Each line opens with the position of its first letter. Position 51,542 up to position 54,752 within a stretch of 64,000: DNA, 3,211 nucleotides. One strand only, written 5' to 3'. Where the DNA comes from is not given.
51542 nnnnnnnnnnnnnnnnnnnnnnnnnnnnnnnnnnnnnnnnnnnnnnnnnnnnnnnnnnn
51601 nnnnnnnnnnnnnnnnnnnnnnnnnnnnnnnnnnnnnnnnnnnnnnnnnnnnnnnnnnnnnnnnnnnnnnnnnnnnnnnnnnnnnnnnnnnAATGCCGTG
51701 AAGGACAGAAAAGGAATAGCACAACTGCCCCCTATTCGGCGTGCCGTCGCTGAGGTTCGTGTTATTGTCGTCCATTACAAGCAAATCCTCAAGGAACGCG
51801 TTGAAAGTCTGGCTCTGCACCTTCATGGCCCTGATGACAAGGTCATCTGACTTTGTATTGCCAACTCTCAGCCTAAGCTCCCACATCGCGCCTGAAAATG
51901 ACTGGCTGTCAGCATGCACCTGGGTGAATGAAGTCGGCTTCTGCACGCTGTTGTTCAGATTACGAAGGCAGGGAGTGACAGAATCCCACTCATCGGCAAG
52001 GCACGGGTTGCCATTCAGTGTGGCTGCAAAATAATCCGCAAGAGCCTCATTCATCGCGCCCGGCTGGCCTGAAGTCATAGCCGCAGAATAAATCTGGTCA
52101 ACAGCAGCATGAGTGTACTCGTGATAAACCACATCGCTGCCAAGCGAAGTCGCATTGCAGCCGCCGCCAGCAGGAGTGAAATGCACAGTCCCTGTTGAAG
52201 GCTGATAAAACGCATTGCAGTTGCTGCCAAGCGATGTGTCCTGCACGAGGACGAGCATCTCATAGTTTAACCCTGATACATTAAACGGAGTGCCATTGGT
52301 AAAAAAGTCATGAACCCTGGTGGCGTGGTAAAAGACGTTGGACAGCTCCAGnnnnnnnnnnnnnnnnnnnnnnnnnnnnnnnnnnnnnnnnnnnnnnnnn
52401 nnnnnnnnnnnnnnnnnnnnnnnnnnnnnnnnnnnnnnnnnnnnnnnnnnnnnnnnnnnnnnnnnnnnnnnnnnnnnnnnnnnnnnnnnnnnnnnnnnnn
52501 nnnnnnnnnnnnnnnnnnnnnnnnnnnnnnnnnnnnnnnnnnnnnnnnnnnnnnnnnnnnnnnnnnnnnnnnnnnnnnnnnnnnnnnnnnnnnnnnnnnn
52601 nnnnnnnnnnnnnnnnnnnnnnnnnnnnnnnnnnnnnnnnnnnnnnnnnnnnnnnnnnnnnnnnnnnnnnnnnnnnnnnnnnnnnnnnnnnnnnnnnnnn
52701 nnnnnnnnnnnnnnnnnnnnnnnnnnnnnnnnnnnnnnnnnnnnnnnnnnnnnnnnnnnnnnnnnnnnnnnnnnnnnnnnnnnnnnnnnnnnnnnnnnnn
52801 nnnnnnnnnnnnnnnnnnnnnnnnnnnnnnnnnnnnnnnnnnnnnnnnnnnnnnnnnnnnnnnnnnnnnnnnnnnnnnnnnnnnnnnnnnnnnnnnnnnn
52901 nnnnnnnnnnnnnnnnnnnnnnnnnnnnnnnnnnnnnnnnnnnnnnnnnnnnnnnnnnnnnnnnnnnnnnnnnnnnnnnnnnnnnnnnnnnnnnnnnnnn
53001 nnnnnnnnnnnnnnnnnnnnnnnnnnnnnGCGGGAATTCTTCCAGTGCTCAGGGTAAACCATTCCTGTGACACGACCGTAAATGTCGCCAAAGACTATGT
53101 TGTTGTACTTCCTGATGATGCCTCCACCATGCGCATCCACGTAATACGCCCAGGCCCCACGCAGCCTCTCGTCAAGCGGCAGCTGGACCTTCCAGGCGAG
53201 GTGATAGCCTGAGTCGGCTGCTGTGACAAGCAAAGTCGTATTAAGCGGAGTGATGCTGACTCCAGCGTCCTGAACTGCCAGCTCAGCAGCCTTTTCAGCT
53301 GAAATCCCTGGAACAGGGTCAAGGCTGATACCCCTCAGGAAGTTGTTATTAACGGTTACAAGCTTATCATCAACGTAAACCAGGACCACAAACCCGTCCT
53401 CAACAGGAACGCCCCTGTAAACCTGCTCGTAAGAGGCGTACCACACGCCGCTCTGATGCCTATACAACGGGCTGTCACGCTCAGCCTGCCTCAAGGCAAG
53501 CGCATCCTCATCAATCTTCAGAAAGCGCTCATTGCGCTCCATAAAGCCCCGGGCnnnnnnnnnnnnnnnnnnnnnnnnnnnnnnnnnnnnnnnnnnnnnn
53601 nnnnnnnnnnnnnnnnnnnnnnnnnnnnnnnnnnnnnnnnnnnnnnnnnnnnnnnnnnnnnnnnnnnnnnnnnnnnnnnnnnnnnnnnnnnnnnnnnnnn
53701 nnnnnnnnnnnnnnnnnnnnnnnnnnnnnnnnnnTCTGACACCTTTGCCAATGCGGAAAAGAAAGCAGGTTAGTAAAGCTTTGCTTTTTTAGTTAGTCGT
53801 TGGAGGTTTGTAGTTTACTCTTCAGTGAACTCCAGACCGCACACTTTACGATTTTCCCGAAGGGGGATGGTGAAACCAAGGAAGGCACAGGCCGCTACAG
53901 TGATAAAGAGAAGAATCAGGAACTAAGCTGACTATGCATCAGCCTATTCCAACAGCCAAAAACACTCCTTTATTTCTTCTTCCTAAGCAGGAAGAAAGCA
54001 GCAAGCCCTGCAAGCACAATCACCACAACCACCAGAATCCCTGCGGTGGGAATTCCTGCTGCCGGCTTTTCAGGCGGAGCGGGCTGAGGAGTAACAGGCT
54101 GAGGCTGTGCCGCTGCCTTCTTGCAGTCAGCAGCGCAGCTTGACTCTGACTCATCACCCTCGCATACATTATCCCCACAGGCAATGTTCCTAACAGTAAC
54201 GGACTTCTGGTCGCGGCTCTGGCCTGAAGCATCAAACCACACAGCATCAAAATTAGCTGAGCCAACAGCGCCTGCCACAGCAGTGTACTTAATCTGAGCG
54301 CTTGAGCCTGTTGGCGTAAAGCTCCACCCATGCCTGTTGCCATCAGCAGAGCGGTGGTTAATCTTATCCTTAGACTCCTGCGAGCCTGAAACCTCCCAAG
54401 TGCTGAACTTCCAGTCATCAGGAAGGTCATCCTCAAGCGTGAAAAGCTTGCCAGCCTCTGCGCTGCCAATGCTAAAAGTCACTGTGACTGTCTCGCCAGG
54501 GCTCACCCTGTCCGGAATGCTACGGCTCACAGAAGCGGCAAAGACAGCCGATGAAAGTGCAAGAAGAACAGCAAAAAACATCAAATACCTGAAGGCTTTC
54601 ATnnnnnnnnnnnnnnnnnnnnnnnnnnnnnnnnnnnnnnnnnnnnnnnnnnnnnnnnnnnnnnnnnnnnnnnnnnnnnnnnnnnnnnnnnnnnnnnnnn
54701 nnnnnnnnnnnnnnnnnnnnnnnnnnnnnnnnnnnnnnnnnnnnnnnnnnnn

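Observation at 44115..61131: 17-kb surface-protein megalocus: five co-oriented secreted proteins sharing PGF-pre-PGF domains with plain TM anchors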

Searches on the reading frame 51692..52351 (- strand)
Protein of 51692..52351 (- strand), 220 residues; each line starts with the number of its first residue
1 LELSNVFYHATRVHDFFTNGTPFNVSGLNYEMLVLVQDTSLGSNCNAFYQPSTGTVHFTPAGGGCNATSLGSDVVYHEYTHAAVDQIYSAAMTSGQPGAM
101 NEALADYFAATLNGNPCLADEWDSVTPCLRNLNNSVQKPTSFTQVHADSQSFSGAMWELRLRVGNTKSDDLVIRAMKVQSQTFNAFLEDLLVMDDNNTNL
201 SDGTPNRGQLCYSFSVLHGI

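Call 105: search_solved_structures(query=window:51692-52351:-, max_evalue=1, show_alignments=1)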
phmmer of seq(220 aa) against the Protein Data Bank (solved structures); distinct sequences matched with E-value up to 1: 10.
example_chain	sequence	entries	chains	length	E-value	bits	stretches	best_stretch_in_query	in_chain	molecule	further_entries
1npc_A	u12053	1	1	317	7.6e-06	29.2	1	6-118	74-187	NEUTRAL PROTEASE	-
1esp_A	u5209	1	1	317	4.7e-05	26.6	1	6-118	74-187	NEUTRAL PROTEASE MUTANT E144S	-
5fxn_A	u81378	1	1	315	0.00093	22.4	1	8-118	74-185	THERMOLYSIN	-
1fj3_A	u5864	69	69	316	0.00093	22.4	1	8-118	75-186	THERMOLYSIN | PROTEIN (THERMOLYSIN)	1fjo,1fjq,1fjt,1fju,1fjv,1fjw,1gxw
4m65_A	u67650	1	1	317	0.00094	22.4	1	8-118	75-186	Thermolysin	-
1kei_A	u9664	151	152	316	0.00094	22.4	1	8-118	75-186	Thermolysin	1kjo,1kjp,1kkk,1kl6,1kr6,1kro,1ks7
5a3y_A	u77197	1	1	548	0.0022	21.1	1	8-113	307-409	THERMOLYSIN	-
2y9m_B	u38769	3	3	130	0.17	15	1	76-134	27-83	PEROXISOME ASSEMBLY PROTEIN 22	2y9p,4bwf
2zcx_A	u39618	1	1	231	0.33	14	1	95-177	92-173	TetR-family transcriptional regulator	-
2vqx_A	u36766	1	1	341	0.96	12.5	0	14-111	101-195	METALLOPROTEINASE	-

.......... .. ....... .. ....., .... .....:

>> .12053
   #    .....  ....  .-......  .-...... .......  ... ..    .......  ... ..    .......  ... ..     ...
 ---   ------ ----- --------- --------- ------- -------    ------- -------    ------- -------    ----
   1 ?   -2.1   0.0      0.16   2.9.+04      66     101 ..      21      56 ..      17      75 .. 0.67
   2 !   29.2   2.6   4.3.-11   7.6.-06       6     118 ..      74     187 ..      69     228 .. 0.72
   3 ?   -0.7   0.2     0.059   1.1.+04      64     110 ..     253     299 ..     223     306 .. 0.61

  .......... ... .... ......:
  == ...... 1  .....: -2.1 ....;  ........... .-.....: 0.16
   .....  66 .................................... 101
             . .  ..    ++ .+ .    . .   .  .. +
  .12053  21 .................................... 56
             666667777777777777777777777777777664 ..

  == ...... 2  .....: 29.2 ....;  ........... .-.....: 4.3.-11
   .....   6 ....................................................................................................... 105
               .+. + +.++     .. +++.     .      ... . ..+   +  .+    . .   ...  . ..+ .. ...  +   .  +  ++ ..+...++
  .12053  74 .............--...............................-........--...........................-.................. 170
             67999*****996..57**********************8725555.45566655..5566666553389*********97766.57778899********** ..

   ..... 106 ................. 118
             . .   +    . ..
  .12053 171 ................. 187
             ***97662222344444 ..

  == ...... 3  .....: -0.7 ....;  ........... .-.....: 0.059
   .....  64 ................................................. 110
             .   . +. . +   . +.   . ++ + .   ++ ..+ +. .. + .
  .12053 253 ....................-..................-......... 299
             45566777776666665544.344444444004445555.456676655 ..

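Call 106: search_protein_families(library=pfam, proteins=[window:51692-52351:-], max_evalue=10)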
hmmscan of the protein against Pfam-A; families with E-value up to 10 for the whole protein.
seq(220 aa): 5 families
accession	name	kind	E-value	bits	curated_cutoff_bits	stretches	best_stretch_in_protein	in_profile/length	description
PF02868.21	Peptidase_M4_C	-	0.0049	17.2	24.4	1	94-112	6-24/165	Thermolysin metallopeptidase, alpha-helical domain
PF00894.24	Luteo_coat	-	0.026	14.8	23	1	48-100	10-62/138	Luteovirus coat protein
PF02128.21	Peptidase_M36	-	0.034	13.8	23.3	1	65-115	173-228/368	Fungalysin metallopeptidase (M36)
PF01447.24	Peptidase_M4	-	0.039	14.8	22.4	1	8-84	70-144/145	Thermolysin metallopeptidase, catalytic domain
PF25779.1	Tubulin-bind_CPAP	-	0.26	12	22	1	174-198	9-33/66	CPAP, tubulin-binding region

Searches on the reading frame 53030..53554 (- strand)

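Call 106: search_protein_families(library=pfam, proteins=[window:53030-53554:-], max_evalue=10)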
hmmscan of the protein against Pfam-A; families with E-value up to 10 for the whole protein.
seq(175 aa): 1 family
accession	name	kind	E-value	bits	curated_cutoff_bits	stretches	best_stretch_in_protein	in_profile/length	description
PF07504.19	FTP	-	0.00021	21.5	21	1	39-72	17-51/51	Fungalysin/Thermolysin Propeptide Motif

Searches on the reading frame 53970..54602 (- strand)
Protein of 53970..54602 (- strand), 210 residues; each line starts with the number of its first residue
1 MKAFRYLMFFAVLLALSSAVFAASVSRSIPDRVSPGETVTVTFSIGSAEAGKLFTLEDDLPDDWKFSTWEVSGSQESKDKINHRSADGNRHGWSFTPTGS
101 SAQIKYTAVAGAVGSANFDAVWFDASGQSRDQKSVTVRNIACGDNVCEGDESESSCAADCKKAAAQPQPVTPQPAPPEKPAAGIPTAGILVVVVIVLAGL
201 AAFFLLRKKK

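Call 4: search_protein_families(library=ncbifam, proteins=[window:53970-54602:-], max_evalue=0.1)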
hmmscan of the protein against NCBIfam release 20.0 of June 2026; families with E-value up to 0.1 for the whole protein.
window:53970-54602:- (210 aa): 3 families
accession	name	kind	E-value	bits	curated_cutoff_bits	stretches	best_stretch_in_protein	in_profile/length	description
NF041895.1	choice_anch_V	domain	0.0022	18.1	42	1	22-119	38-136/150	choice-of-anchor V domain-containing protein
NF005411.0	PRK06975.1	equivalog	0.067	11.5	414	1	153-208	295-350/660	fused uroporphyrinogen-III synthase HemD/membrane protein HemX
TIGR01167.1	LPXTG_anchor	domain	0.098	13.4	15.9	1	189-210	12-33/34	LPXTG cell wall anchor domain-containing protein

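Call 5: search_protein_families(library=pfam, proteins=[window:53970-54602:-], max_evalue=0.1)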
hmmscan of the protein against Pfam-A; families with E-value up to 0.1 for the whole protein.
window:53970-54602:- (210 aa): 1 family
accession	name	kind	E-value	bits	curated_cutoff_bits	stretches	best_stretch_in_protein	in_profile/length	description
PF14283.11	CD1107-like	-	0.0032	17.8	26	1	140-207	78-151/158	Mobile element protein CD1107-like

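Call 32: find_homologous_proteins(query=window:53970-54602:-, max_evalue=0.001)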
Query window:53970-54602:- (210 aa): 17 proteins with E <= 0.001 among 2258 candidates.
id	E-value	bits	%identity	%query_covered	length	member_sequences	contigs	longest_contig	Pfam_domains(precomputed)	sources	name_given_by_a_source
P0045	2.6e-129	447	96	100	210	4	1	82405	-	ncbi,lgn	-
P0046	2.6e-72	261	57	98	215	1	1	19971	-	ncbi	-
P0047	1.0e-71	259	55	98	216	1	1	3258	-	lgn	-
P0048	2.3e-68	248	57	98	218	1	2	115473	-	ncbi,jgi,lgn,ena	-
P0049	5.2e-67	243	52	98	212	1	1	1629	-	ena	-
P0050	6.5e-65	237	59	76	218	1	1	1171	-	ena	-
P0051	4.5e-64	234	51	100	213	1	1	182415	-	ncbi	-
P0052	1.3e-63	232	52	100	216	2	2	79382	-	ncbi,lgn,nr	ncbi:hypothetical protein HYY72_02565 [Candidatus Woesearchaeota archaeon]|nr:hypothetical protein [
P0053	2.0e-53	199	49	99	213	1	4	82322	-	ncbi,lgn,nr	ncbi:hypothetical protein HYU11_02720 [Candidatus Woesearchaeota archaeon]|nr:hypothetical protein [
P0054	1.5e-48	183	48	85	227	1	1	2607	-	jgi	jgi:predicted S18 family serine protease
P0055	7.1e-47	178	50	72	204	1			-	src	-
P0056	8.2e-47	177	45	97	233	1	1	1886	-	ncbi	-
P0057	1.7e-46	176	44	97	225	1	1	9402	-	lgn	-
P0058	2.3e-46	176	48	76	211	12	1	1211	-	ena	-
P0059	7.5e-44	168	42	74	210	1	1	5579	-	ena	-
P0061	8.1e-38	148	41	100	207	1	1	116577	-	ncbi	-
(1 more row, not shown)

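Call 40: search_protein_families(library=pfam, proteins=[window:53970-54602:-], max_evalue=10)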
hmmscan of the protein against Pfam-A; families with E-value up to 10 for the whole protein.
window:53970-54602:- (210 aa): 1 family
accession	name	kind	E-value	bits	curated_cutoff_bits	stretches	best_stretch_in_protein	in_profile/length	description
PF14283.11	CD1107-like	-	0.0032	17.8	26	1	140-207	78-151/158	Mobile element protein CD1107-like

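Call 64: find_encoding_contigs(protein=P0061, flank=8000, max_places=1)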
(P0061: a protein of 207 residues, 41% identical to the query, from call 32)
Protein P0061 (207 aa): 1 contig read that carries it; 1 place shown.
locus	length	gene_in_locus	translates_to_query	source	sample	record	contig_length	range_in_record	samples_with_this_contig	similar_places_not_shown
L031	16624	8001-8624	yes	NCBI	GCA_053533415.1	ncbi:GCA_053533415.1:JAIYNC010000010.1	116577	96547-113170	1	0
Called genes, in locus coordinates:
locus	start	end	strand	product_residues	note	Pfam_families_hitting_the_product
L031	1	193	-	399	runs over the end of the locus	PF01926:MMR_HSR1, PF08438:YGR210-like_G4, PF02824:TGS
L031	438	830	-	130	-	PF02643:DUF192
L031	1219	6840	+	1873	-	PF13750:Big_3_3 (faint), PF19077:Big_13 (faint), PF15418:DUF4625 (faint), PF13754:Big_3_4 (faint)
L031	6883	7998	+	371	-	-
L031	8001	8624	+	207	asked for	-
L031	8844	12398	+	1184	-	PF00082:Peptidase_S8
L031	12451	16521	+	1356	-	-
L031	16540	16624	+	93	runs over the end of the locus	-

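Call 65: find_encoding_contigs(protein=P0057, flank=8000, max_places=1)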
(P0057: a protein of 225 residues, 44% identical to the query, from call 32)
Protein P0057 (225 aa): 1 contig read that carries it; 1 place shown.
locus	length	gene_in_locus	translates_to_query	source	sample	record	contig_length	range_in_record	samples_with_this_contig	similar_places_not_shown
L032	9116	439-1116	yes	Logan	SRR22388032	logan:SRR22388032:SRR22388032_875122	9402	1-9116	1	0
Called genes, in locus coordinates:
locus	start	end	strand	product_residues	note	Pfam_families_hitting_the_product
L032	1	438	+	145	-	?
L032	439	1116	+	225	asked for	-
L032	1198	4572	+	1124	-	-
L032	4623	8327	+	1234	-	-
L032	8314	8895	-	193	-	PF00149:Metallophos, PF12850:Metallophos_2, PF14582:Metallophos_3 (faint)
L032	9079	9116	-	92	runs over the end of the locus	PF10763:DUF2584 (weak)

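Call 69: predict_structure(alignment_id=A3)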
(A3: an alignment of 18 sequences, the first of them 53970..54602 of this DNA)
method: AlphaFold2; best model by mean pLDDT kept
length: 210 residues; sequences in the alignment: 18
mean_pLDDT: 83.5   pTM: 0.63
mean pLDDT of the five models: 83.5, 79.7, 79.1, 78.3, 77.7
residues with pLDDT >= 90: 106; 70-90: 64; 50-70: 34; < 50: 6
segments of 3 or more residues with pLDDT < 50: none
pLDDT, mean of each block of 10 residues (from residue 1): 78 74 91 92 96 96 96 97 90 97 97 95 93 91 75 76 61 52 56 81 71
secondary structure, 60 per line:
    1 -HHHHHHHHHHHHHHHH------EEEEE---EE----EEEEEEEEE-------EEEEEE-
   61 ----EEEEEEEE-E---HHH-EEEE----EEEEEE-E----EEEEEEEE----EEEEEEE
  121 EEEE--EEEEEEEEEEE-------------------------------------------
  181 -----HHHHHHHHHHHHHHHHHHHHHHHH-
elements in order: H2-17 E24-28 E38-46 E54-59 E65-72 E82-85 E90-95 E102-109 E114-124 E127-137 H186-209

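Call 71: fold_search(model_id=the predicted structure, library=pdb)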
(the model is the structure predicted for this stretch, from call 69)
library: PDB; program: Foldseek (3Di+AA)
matches with E <= 10: 1990; with E <= 0.001: 100
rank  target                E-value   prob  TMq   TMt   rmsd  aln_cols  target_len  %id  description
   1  8kcl                  2.4e-06  1.00  0.41  0.34   4.0       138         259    9  Crystal Structure of M- and C-Domains of the shaft pilin LrpA from Ligilactobacillus ruminis - Triclinic form (released 2024-07-10)
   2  8kb2                  2.6e-06  1.00  0.44  0.36   3.3       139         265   12  Crystal Structure of M- and C-Domains of the shaft pilin LrpA from Ligilactobacillus ruminis - iodide derivative (released 2024-07-10)
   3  7wwo_A                4.5e-06  1.00  0.44  0.57   4.3       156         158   12  Dimer form of hypothetical protein TTHA1873 from Thermus thermophilus (released 2022-03-09)
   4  8t2v_A                5.9e-06  1.00  0.44  0.11   3.7       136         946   12  Cryo-EM Structures of Full-length Integrin alphaIIbbeta3 in Native Lipids (released 2023-07-26)
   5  9ifr                  6.6e-06  1.00  0.44  0.72   3.1       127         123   12  CLIPPER domain from the Gram-negative fibrillar adhesin "B9T28_05395 (released 2025-11-26)
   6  2xdh                  7.3e-06  1.00  0.39  0.55   5.0       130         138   14  Non-cellulosomal cohesin from the hyperthermophilic archaeon Archaeoglobus fulgidus (released 2010-05-26)
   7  2jh2_C                8.2e-06  1.00  0.43  0.66   3.6       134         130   17  X-ray crystal structure of a cohesin-like module from Clostridium perfringens (released 2007-11-06)
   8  5dza                  1.1e-05  1.00  0.45  0.31   4.6       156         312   13  Streptococcus agalactiae AgI/II polypeptide BspA C terminal domain (WT) (released 2016-06-22)
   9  4z23                  1.3e-05  1.00  0.45  0.32   4.6       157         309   13  BspA_C_WT (released 2016-06-29)
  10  2w1n                  1.7e-05  1.00  0.43  0.40   5.6       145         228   16  cohesin and fibronectin type-III double module construct from the Clostridium perfringens glycoside hydrolase GH84C (released 2009-02-03)
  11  8wb8                  1.9e-05  1.00  0.40  0.22   4.6       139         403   10  Crystal Structure of the shaft pilin LrpA from Ligilactobacillus ruminis - orthorhombic form (released 2024-07-10)
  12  5dz9                  2.2e-05  1.00  0.45  0.30   4.5       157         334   13  Streptococcus agalactiae AgI/II polypeptide BspA C-terminal domain (Mut) (released 2016-06-22)
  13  7wrk                  2.3e-05  1.00  0.47  0.59   3.9       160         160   12  Structure of hypothetical protein TTHA1873 from Thermus thermophilus (released 2022-03-09)
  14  4bhu_J                2.4e-05  1.00  0.37  0.58   4.5       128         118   14  Crystal structure of BslA - A bacterial hydrophobin (released 2013-08-14)
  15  7me6_A                2.9e-05  1.00  0.41  0.61   3.6       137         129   17  Structure of the apo form of YcnI (released 2021-08-18)
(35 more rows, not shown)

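Call 73: search_protein_families(library=pfam, proteins=[L031:8844-12398:+, L032:1198-4572:+], max_evalue=0.001)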
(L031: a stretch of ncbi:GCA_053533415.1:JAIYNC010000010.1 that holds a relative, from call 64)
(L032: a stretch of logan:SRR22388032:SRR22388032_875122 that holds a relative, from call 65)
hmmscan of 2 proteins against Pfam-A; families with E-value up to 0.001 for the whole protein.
L031:8844-12398:+ (1184 aa): 1 family
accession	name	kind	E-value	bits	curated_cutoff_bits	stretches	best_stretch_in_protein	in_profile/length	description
PF00082.27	Peptidase_S8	-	6.8e-43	147.5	21.8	1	134-391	2-273/288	Subtilase family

L032:1198-4572:+ (1124 aa): 2 families
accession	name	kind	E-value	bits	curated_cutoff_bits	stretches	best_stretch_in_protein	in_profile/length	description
PF00082.27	Peptidase_S8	-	7.5e-39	134.2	21.8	1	143-397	1-273/288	Subtilase family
PF17963.7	Big_9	-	2.5e-06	28.7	23.6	1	711-797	1-89/89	Bacterial Ig domain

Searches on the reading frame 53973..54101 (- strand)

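Call 12: search_protein_families(library=ncbifam, proteins=[window:53973-54101:-], max_evalue=10)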
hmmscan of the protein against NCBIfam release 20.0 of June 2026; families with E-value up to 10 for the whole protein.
seq(43 aa): 6 families
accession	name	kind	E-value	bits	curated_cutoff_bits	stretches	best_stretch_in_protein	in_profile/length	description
TIGR01167.1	LPXTG_anchor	domain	0.0031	18.1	15.9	1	22-43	12-33/34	LPXTG cell wall anchor domain-containing protein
NF033507.3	Loki-CTERM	subfamily_domain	0.015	15.6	19.9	1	25-43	7-25/27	Loki-CTERM sorting domain-containing protein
NF002503.0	PRK01844.1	equivalog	0.22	11.5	135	1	21-41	6-27/73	YneF family protein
NF051431.1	Rv0361_Cterm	subfamily_domain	0.39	10.9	37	1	17-41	5-30/140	Rv0361 family membrane protein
NF033846.1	Rumino_NPXTG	domain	0.62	10.5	23.5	1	20-43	7-30/30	NPXTG-anchored protein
NF046122.1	morpho_MmpA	equivalog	1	9.6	32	1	11-36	8-33/47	morphogenic membrane protein MmpA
